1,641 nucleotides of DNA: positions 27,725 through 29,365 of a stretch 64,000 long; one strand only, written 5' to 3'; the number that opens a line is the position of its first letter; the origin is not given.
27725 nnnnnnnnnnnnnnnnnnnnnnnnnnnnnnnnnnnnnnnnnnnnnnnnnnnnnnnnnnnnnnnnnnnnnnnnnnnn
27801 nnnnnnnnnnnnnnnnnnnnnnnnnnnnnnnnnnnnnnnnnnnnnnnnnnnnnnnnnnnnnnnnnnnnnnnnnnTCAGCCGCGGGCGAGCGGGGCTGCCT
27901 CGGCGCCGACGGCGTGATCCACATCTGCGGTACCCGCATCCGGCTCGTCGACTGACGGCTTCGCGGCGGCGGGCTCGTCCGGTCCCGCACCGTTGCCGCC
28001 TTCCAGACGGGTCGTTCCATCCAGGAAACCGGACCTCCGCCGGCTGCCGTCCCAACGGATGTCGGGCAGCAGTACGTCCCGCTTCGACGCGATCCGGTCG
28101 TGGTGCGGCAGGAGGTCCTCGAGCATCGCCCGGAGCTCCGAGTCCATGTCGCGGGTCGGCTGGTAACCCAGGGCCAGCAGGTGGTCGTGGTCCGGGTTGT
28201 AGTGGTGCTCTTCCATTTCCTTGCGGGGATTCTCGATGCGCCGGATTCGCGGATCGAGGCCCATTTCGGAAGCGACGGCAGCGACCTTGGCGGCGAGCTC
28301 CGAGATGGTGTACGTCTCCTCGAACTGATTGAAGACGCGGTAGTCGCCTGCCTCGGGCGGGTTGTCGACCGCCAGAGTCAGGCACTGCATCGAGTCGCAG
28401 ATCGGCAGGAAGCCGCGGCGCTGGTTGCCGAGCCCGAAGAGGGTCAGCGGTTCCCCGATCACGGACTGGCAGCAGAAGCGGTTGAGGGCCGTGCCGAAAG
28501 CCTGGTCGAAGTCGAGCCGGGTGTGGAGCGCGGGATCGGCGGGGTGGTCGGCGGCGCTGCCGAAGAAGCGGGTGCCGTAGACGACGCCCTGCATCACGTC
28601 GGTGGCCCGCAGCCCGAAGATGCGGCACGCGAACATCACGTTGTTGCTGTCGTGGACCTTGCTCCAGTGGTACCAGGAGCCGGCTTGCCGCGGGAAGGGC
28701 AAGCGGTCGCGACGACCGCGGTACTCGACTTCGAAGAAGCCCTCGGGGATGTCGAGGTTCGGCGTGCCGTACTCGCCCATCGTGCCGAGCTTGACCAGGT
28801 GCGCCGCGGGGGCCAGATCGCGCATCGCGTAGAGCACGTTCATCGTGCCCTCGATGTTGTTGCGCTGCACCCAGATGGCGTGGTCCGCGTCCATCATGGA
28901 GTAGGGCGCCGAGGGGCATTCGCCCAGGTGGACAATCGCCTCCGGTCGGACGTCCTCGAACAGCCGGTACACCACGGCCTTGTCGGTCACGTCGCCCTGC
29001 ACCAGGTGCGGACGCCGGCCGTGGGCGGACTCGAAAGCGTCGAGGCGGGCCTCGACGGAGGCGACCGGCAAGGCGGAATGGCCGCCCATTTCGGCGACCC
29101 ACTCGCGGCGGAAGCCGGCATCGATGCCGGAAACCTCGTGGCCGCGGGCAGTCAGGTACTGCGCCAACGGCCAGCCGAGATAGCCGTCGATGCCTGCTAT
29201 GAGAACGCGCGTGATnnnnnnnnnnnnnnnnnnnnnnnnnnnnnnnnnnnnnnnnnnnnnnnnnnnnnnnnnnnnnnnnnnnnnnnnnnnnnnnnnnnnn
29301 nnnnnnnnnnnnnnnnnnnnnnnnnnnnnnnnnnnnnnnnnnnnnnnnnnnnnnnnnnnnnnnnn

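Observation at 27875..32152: Divergent sqdB locus with a MurG/MGD-type glycosyltransferase, a deacetylase-like protein and a FemAB-like GNAT: candidate uncharacterised sulfoquinovose-conjugate pathway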

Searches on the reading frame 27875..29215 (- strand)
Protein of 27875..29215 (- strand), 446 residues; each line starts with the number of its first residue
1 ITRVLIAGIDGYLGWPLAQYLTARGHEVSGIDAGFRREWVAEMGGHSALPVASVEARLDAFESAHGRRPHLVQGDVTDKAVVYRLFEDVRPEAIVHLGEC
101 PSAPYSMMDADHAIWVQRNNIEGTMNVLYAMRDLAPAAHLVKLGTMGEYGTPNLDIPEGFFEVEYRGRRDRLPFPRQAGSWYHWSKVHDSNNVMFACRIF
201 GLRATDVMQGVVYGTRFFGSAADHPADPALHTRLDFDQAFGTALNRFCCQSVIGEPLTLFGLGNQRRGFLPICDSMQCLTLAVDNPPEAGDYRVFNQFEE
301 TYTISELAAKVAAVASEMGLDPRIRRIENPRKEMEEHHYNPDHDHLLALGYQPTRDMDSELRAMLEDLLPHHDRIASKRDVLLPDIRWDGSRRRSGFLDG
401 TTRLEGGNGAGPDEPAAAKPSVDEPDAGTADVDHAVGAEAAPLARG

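Call 3: search_protein_families(library=pfam, proteins=[window:27875-29215:-], max_evalue=0.01)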
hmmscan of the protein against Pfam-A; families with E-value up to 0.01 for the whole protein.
window:27875-29215:- (446 aa): 3 families
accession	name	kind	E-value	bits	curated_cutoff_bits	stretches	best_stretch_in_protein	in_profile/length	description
PF01370.27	Epimerase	-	1.2e-20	74.4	20.9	1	4-296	1-238/240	NAD dependent epimerase/dehydratase family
PF16363.11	GDP_Man_Dehyd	-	4.8e-15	56.3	27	1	5-152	1-136/332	GDP-mannose 4,6 dehydratase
PF04321.23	RmlD_sub_bind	-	0.00014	21.5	27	1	3-98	2-59/287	RmlD substrate binding domain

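Call 4: search_protein_families(library=ncbifam, proteins=[window:27875-29215:-], max_evalue=0.01)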
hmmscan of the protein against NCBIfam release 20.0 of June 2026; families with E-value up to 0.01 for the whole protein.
window:27875-29215:- (446 aa): 13 families
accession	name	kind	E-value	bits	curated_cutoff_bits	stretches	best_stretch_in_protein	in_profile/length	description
NF041015.1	UDPsulfquin_syn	equivalog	3e-157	523.5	575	1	3-388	2-383/384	UDP-sulfoquinovose synthase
TIGR01181.1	dTDP_gluc_dehyt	equivalog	7.1e-09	35.2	365.1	1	66-151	49-131/321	dTDP-glucose 4,6-dehydratase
TIGR04180.1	EDH_00030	hypoth_equivalog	5.5e-08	32.2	475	1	4-152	1-128/297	NAD-dependent 4,6-dehydratase LegB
TIGR01179.1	galE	equivalog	8.8e-07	28.1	262.3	1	58-135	40-112/332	UDP-glucose 4-epimerase GalE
TIGR02622.1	CDP_4_6_dhtase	equivalog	3.8e-06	26.3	278.45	1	37-149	21-133/352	CDP-glucose 4,6-dehydratase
NF008872.0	PRK11908.1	equivalog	2.6e-05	23.4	294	1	245-318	199-274/349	bifunctional UDP-4-keto-pentose/UDP-xylose synthase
NF007956.0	PRK10675.1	subfamily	3.1e-05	23.3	394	1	53-134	36-114/338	UDP-glucose 4-epimerase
NF058621.1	DiazavRedAvaA7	equivalog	0.0012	18.6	400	0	3-31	2-30/304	3-diazoavenalumate denitrifying reductase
TIGR01472.1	gmd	equivalog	0.0028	16.9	415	1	4-135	3-119/342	GDP-mannose 4,6-dehydratase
NF042422.1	oxyalk_red_OleD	equivalog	0.0044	16.4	580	0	3-38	2-37/329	2-alkyl-3-oxoalkanoate reductase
NF005998.1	PRK08125.1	equivalog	0.0053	15.2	777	0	247-313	515-583/649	bifunctional UDP-4-amino-4-deoxy-L-arabinose formyltransferase/UDP-glucuronic acid oxidase ArnA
NF043036.1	ErythonDh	equivalog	0.0059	15.8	325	0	3-151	2-131/321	D-erythronate dehydrogenase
NF007490.0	PRK10084.1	subfamily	0.0078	15.2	649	0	67-133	50-113/361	dTDP-glucose 4,6-dehydratase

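Call 21: search_solved_structures(query=window:27875-29215:-, max_evalue=1e-10, show_alignments=1)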
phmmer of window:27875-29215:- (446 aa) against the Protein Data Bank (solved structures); distinct sequences matched with E-value up to 1e-10: 3.
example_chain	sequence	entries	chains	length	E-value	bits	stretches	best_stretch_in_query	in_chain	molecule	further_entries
1qrr_A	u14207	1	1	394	6.2e-114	384.8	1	2-389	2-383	sulfolipid biosynthesis (SQD1) PROTEIN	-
1i24_A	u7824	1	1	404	6.7e-114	384.7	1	2-389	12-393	SULFOLIPID BIOSYNTHESIS PROTEIN SQD1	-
1i2b_A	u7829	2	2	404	3.3e-113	382.4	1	2-389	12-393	SULFOLIPID BIOSYNTHESIS PROTEIN SQD1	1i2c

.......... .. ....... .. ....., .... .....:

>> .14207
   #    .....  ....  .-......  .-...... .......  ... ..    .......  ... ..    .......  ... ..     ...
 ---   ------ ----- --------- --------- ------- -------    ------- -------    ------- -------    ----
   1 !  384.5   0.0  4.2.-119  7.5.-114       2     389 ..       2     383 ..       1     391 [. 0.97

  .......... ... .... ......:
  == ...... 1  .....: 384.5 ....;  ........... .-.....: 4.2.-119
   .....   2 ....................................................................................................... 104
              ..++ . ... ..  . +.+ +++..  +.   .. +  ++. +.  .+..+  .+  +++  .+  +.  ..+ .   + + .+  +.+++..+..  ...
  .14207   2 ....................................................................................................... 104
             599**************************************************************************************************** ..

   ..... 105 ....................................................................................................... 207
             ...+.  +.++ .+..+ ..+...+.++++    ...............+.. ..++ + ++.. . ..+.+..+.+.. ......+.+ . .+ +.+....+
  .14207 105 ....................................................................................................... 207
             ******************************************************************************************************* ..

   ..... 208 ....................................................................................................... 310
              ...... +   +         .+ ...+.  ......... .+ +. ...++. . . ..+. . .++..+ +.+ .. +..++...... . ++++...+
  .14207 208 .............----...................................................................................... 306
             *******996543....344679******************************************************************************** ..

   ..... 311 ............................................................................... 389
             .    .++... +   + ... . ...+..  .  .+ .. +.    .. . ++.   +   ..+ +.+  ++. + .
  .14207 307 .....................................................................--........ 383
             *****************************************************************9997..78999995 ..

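Call 84: search_protein_representatives(protein=window:27875-29212:-)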
Query: 445 residues. Proteins with E-value up to 0.001 (for the whole library): 2765; up to 1e-10: 1315; up to 1e-30: 432. The best 150 are listed.
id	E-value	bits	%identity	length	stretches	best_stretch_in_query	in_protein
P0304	4.2e-145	500.8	56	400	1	2-396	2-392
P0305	5.3e-127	441.1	52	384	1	3-387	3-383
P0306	3.4e-123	428.5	51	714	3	233-393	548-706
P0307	4.2e-119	415.0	54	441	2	169-393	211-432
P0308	6.0e-115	401.4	55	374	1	2-387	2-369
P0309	7.6e-115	401.0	49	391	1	2-387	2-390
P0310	1.4e-114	400.1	60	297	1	106-394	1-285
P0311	3.8e-114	398.7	49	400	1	3-390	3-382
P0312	5.5e-114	398.2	54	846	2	2-241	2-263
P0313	7.9e-112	391.1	54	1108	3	236-392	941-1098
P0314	1.6e-111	390.0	47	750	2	2-184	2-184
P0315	2.7e-111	389.3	49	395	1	2-391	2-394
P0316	3.1e-111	389.1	49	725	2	143-387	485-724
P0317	5.8e-111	388.2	50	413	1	2-393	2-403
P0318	1.1e-109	384.0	51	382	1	2-387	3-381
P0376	1.7e-80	287.8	41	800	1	2-428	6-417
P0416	5.2e-71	256.5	41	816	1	3-333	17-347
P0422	4.8e-70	253.3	39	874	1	3-388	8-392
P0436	1.1e-66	242.2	37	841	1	3-375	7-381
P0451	5.5e-65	236.7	37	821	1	3-376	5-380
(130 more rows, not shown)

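Call 89: search_protein_families(library=pfam, proteins=[P0376, P0416, P0422, P0436, P0451, P0312], max_evalue=0.001)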
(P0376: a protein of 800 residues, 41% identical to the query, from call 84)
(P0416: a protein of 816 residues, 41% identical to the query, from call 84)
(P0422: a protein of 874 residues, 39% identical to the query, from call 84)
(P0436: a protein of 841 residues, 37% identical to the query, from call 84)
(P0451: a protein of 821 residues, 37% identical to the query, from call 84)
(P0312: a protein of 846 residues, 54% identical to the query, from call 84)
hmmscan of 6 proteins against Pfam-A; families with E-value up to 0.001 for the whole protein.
P0376 (800 aa): 5 families
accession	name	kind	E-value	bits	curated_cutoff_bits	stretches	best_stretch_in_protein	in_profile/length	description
PF01370.27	Epimerase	-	1.4e-22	80.8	20.9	1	7-289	1-232/240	NAD dependent epimerase/dehydratase family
PF16363.11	GDP_Man_Dehyd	-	6e-13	49.4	27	1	8-137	1-116/332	GDP-mannose 4,6 dehydratase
PF16576.10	HlyD_D23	-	6.9e-07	29.2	30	1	705-762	130-187/214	Barrel-sandwich domain of CusB or HlyD membrane-fusion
PF13437.12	HlyD_3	-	3.5e-05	24.9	22.2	1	709-788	25-105/106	HlyD family secretion protein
PF04321.23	RmlD_sub_bind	-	6.5e-05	22.6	27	1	6-102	2-60/287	RmlD substrate binding domain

P0416 (816 aa): 2 families
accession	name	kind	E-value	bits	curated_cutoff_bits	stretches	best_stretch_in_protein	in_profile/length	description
PF00266.25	Aminotran_5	-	4.8e-13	49.3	21.5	1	488-752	64-335/371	Aminotransferase class-V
PF01370.27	Epimerase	-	1.7e-10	41.1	20.9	1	17-307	1-237/240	NAD dependent epimerase/dehydratase family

P0422 (874 aa): 3 families
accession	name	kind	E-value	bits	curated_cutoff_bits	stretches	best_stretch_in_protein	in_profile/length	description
PF00266.25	Aminotran_5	-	5.3e-17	62.3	21.5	1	563-825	92-365/371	Aminotransferase class-V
PF01370.27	Epimerase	-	8.2e-12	45.5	20.9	1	8-283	1-221/240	NAD dependent epimerase/dehydratase family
PF16363.11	GDP_Man_Dehyd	-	3.8e-06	27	27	1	72-140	50-116/332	GDP-mannose 4,6 dehydratase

P0436 (841 aa): 3 families
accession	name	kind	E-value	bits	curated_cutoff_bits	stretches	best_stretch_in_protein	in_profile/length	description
PF00266.25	Aminotran_5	-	1.1e-12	48.1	21.5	1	450-718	15-294/371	Aminotransferase class-V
PF01370.27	Epimerase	-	5.7e-11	42.7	20.9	1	7-280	1-219/240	NAD dependent epimerase/dehydratase family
PF16363.11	GDP_Man_Dehyd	-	5.7e-06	26.4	27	1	62-147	41-126/332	GDP-mannose 4,6 dehydratase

P0451 (821 aa): 3 families
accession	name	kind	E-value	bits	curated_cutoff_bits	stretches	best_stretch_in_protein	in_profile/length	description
PF00266.25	Aminotran_5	-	1.7e-16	60.6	21.5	1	477-782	55-369/371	Aminotransferase class-V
PF01370.27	Epimerase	-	2.4e-12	47.2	20.9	1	5-284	1-224/240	NAD dependent epimerase/dehydratase family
PF16363.11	GDP_Man_Dehyd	-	1.8e-06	28.1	27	1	68-142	49-123/332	GDP-mannose 4,6 dehydratase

P0312 (846 aa): 5 families
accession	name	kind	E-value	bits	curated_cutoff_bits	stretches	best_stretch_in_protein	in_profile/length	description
PF01370.27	Epimerase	-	5.3e-14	52.7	20.9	1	3-167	1-121/240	NAD dependent epimerase/dehydratase family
PF16363.11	GDP_Man_Dehyd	-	5.2e-09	36.4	27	1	4-153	1-137/332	GDP-mannose 4,6 dehydratase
PF13403.11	Hint_2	-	1.6e-05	25.7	28.4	1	260-308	2-50/147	Hint domain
PF06056.18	Terminase_5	-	7.1e-05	23.1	20.3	1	376-401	12-37/58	Putative ATPase subunit of terminase (gpP-like)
PF14890.11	Intein_splicing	-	0.00059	20.1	35.8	1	290-671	33-155/155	Intein splicing domain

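Call 92: search_dna_similar(query=window:27875-29212:-, collection=plasmids, mode=protein, max_rows=25, max_evalue=1e-30)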
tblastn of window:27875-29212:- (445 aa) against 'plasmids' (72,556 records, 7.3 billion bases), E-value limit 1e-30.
Records with a match: 23; places in all: 23; records where one place covers at least 80% of the query: 22.
Best place of each record, by identity: <60% 23.
By first word of the organism name: Sinorhizobium 4; Agrobacterium 4; Haladaptatus 3; Rhizobium 3; Pseudonocardia 1; Natrinema 1; Rhodococcus 1; Palleronia 1; Marinovum 1; Rhodobacteraceae 1; and 3 more.
By predicted mobility (MOB-suite, as given by PLSDB): non-mobilizable 19; mobilizable 2; conjugative 2.
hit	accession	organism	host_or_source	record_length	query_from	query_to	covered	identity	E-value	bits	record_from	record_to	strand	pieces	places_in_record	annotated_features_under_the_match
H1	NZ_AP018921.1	Pseudonocardia autotrophica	-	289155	2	387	87%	45.6%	7e-102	340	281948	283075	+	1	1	NAD-dependent epimerase/dehydratase family protein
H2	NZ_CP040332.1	Natrinema versiforme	-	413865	3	389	87%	40.2%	5e-79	274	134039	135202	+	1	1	NAD-dependent epimerase/dehydratase family protein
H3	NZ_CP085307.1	Haladaptatus pallidirubidus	cell culture,saline soil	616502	3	388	87%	39.1%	5e-78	271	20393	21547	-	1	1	NAD-dependent epimerase/dehydratase family protein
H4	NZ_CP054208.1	Rhodococcus qingshengii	cell culture,carbendazim contaminated ...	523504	2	395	89%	37.0%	1e-64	232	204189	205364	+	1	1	NAD-dependent epimerase/dehydratase family protein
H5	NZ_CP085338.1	Haladaptatus halobius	cell culture,saline soil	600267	3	385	86%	36.1%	6e-69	245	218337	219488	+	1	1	NAD-dependent epimerase/dehydratase family protein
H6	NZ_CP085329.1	Haladaptatus salinisoli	cell culture,saline soil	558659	3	385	86%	35.8%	1e-69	247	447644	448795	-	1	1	NAD-dependent epimerase/dehydratase family protein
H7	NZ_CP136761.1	Palleronia sp. LCG004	cell culture,Intertidal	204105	2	353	79%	38.6%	4e-63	228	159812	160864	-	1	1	NAD-dependent epimerase/dehydratase family protein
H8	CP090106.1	Sinorhizobium meliloti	Medicago,Cell culture,Plant nodule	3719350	2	365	82%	37.0%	3e-59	217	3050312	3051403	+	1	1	NAD-dependent epimerase/dehydratase family protein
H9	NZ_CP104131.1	Sinorhizobium sp. K101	Phaseolus vulgaris,cell ...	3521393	2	365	82%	36.9%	3e-59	217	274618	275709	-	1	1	none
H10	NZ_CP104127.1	Sinorhizobium sp. M103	Phaseolus vulgaris,cell ...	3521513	2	365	82%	36.9%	3e-59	217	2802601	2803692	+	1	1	none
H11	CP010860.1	Marinovum algicola DG 898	-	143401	2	378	85%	35.5%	1e-57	212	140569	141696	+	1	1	Nucleoside-diphosphate-sugar epimerase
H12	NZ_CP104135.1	Sinorhizobium sp. C101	Phaseolus vulgaris,cell ...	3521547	2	365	82%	36.7%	1e-48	220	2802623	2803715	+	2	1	none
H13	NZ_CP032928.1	Agrobacterium tumefaciens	Rubus sp.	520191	2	411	92%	31.9%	2e-51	194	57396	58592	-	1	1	NAD-dependent epimerase/dehydratase family protein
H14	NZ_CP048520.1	Agrobacterium tumefaciens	walnut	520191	2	411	92%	31.9%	2e-51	194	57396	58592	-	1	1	NAD-dependent epimerase/dehydratase family protein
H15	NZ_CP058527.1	Agrobacterium tumefaciens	-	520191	2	411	92%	31.9%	2e-51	194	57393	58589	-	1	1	NAD-dependent epimerase/dehydratase family protein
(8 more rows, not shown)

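Call 93: get_annotated_region(hit=H8, flank=3000)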
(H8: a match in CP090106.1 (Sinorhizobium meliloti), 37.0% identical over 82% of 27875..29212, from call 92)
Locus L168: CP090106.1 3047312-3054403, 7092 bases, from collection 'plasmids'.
description: Sinorhizobium meliloti strain Ak57 plasmid pSymB, complete sequence
organism: Sinorhizobium meliloti (NCBI taxid 382)
taxonomy: Bacteria; Pseudomonadota; Alphaproteobacteria; Hyphomicrobiales; Rhizobiaceae; Sinorhizobium; Sinorhizobium meliloti
host: -; source: Medicago,Cell culture,Plant nodule; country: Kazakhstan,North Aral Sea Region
typing (MOB-suite, as given by PLSDB): non-mobilizable
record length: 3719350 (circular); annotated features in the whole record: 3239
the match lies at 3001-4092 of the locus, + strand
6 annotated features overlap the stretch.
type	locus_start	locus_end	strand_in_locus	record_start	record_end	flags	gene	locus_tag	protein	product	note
CDS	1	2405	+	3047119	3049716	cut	ligD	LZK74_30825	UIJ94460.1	DNA ligase D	-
CDS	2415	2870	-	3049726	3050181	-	ybgC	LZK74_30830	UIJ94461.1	tol-pal system-associated acyl-CoA thioesterase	-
CDS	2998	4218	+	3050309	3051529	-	-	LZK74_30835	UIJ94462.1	NAD-dependent epimerase/dehydratase family protein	-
CDS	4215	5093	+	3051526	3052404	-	-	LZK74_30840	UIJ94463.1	glycosyl transferase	-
CDS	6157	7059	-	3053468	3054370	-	-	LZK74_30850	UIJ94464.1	metallophosphoesterase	-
CDS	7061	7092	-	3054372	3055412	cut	ruvB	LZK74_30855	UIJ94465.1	Holliday junction branch migration DNA helicase RuvB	-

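Call 94: get_annotated_region(hit=H1, flank=6000)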
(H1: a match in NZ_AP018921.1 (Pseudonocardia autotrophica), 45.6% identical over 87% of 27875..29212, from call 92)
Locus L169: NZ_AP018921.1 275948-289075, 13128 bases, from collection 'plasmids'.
description: Pseudonocardia autotrophica strain NBRC 12743 plasmid pPA12743CP, complete sequence
organism: Pseudonocardia autotrophica (NCBI taxid 2074)
taxonomy: Bacteria; Actinomycetota; Actinomycetes; Pseudonocardiales; Pseudonocardiaceae; Pseudonocardia; Pseudonocardia autotrophica
host: -; source: -; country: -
typing (MOB-suite, as given by PLSDB): mobilizable; relaxase MOBF
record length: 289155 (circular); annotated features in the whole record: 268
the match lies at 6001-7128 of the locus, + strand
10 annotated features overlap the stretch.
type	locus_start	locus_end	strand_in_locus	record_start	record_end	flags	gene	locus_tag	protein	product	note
CDS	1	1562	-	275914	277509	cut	murJ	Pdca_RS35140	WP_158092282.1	murein biosynthesis integral membrane protein MurJ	GO:0034204 - lipid translocation [Evidence IEA]; GO:0009252 - peptidoglycan biosynthetic process [Evidence IEA]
CDS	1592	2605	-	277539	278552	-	-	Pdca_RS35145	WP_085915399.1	hypothetical protein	-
CDS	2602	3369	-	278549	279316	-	-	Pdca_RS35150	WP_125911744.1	GNAT family N-acetyltransferase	-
CDS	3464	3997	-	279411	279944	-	-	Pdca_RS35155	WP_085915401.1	hypothetical protein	-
CDS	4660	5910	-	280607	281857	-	-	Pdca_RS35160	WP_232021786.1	glycosyltransferase family 2 protein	-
CDS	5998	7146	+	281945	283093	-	-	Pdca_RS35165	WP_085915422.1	NAD-dependent epimerase/dehydratase family protein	-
CDS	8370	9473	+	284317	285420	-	-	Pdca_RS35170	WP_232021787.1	PLP-dependent cysteine synthase family protein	-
CDS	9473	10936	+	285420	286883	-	-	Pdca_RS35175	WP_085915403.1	MFS transporter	GO:0055085 - transmembrane transport [Evidence IEA]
CDS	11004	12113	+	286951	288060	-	-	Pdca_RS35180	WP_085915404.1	hypothetical protein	-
CDS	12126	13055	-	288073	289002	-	-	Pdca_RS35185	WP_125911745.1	F510_1955 family glycosylhydrolase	-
